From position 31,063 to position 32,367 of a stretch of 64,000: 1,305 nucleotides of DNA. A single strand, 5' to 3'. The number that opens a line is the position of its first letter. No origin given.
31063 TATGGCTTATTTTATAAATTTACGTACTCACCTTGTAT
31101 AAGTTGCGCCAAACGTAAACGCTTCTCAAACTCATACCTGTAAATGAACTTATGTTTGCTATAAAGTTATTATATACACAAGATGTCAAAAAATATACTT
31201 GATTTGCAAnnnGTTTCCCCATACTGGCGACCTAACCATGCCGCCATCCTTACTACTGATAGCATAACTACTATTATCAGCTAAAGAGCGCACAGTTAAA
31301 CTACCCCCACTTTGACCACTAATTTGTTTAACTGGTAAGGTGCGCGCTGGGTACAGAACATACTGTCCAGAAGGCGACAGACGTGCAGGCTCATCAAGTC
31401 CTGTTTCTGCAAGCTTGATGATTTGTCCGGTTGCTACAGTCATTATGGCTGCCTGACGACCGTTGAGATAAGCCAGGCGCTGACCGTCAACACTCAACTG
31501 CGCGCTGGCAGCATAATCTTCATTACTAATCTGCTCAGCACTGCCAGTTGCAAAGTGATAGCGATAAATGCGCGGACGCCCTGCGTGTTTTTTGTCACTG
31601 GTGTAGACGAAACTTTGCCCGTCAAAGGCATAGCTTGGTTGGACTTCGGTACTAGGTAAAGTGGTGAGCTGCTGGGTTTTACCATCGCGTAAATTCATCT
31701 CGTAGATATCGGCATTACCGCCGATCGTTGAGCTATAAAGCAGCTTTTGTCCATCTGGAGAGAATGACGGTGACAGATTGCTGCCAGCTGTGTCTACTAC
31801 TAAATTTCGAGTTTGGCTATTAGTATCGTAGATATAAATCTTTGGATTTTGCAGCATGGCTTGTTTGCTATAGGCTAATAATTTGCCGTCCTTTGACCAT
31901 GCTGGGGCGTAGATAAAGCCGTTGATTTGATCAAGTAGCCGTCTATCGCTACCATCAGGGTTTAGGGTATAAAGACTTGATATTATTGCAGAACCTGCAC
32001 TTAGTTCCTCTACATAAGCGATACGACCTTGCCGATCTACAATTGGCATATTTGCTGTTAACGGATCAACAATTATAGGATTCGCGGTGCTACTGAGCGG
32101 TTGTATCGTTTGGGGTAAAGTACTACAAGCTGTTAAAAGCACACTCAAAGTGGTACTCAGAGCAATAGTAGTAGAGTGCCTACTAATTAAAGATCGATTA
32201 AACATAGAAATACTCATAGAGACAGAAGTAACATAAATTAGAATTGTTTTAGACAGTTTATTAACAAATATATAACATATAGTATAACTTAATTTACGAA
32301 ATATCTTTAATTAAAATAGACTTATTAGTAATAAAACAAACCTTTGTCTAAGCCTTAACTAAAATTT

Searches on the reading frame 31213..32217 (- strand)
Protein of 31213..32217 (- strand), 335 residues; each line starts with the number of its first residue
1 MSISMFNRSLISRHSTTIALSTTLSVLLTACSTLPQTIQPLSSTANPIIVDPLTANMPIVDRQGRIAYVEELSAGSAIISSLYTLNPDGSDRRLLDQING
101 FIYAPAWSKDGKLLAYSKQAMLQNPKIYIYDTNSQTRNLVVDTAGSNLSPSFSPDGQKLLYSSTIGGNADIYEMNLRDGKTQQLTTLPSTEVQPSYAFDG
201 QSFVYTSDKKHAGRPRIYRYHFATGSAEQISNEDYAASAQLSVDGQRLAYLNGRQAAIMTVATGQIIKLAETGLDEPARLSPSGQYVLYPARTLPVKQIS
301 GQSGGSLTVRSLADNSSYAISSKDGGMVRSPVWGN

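Call 53: search_protein_families(library=ncbifam, proteins=[window:31213-32217:-], max_evalue=0.00001)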
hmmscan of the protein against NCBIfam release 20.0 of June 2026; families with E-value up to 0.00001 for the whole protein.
window:31213-32217:- (335 aa): 5 families
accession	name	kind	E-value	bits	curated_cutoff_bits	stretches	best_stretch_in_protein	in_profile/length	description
TIGR02800.1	propeller_TolB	equivalog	1.4e-53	182.4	343.15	1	63-334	156-418/418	Tol-Pal system beta propeller repeat protein TolB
NF002183.0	PRK01029.1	equivalog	1.2e-17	64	405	1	87-220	268-400/429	Tol-Pal system protein TolB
NF053518.1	DipepPtdsDpp5Prph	equivalog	2.6e-15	56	900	1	106-163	201-266/655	dipeptidyl-peptidase Dpp5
NF003124.0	PRK04043.1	equivalog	7.6e-15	54.6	428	1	102-234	190-320/419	Tol-Pal system protein TolB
NF033523.0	lasso_peptidase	equivalog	1.1e-08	34.4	400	0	191-282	90-177/638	Atxe2 family lasso peptide isopeptidase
